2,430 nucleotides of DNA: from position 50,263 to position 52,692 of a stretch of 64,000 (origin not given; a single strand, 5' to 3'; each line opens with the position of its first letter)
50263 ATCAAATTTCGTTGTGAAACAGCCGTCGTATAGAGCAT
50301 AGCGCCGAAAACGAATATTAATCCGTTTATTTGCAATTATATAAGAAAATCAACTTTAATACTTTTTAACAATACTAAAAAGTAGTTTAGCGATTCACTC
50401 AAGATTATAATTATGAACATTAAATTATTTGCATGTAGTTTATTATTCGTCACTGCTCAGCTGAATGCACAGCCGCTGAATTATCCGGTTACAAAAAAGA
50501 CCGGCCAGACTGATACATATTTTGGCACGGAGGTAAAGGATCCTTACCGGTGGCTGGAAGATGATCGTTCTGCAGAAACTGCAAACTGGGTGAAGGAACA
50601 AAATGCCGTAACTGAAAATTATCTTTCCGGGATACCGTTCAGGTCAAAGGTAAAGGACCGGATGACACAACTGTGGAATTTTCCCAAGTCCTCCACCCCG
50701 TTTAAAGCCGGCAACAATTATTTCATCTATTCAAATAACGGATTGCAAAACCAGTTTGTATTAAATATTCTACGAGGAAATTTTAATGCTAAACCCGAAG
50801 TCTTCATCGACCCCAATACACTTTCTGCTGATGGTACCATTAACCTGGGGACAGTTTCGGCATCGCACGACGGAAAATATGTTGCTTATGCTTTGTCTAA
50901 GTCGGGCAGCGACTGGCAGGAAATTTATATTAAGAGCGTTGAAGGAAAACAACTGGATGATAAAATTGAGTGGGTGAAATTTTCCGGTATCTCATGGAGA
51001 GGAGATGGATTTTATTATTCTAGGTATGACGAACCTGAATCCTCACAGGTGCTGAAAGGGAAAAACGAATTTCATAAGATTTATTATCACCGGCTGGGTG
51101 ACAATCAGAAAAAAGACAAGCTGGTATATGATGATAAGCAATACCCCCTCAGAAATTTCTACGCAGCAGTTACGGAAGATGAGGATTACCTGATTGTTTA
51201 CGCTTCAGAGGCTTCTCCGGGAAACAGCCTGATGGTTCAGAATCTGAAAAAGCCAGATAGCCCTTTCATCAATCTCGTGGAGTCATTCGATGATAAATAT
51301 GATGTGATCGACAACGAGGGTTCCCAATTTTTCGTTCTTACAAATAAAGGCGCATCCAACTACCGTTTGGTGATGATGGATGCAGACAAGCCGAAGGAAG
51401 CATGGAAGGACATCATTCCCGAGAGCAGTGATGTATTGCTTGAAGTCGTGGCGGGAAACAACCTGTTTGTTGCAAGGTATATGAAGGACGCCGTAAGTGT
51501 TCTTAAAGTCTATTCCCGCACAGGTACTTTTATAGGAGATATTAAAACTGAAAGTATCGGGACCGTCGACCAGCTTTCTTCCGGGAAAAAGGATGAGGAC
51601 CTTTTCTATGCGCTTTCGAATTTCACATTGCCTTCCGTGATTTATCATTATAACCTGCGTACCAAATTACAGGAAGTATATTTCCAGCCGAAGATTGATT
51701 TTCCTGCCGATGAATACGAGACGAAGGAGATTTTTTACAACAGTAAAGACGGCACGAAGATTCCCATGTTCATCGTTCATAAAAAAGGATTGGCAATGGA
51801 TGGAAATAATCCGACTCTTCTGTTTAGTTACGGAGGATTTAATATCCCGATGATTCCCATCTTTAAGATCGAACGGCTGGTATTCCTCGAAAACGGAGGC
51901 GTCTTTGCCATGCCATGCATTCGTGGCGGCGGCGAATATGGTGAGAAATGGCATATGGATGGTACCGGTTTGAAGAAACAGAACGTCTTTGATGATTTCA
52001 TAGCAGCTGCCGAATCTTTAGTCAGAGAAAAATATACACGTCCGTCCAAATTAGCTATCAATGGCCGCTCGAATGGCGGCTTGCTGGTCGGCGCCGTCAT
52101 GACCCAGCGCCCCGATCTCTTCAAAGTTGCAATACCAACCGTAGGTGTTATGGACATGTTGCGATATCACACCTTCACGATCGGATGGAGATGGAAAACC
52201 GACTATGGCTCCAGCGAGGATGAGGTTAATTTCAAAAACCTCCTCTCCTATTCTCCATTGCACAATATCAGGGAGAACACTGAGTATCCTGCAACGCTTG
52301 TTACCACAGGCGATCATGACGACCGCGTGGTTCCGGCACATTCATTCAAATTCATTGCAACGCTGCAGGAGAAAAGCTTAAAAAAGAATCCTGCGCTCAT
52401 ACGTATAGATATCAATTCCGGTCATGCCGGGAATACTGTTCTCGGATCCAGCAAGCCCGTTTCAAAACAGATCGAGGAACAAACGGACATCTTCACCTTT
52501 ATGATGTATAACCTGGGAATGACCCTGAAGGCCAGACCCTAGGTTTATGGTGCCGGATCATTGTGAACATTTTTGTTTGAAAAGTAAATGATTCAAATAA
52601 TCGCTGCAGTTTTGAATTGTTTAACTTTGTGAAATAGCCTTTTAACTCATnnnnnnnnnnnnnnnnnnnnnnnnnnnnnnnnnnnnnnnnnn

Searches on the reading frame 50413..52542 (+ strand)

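Call 8: search_protein_families(library=pfam, proteins=[window:50413-52542:+], max_evalue=0.001)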
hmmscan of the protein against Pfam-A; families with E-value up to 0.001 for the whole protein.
window:50413-52542:+ (709 aa): 2 families
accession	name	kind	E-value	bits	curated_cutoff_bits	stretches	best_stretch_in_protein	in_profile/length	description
PF02897.21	Peptidase_S9_N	-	5.1e-116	388.3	24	1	25-423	2-411/414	Prolyl oligopeptidase, N-terminal beta-propeller domain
PF00326.27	Peptidase_S9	-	8.4e-58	195.8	22.6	1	488-703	6-212/213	Prolyl oligopeptidase family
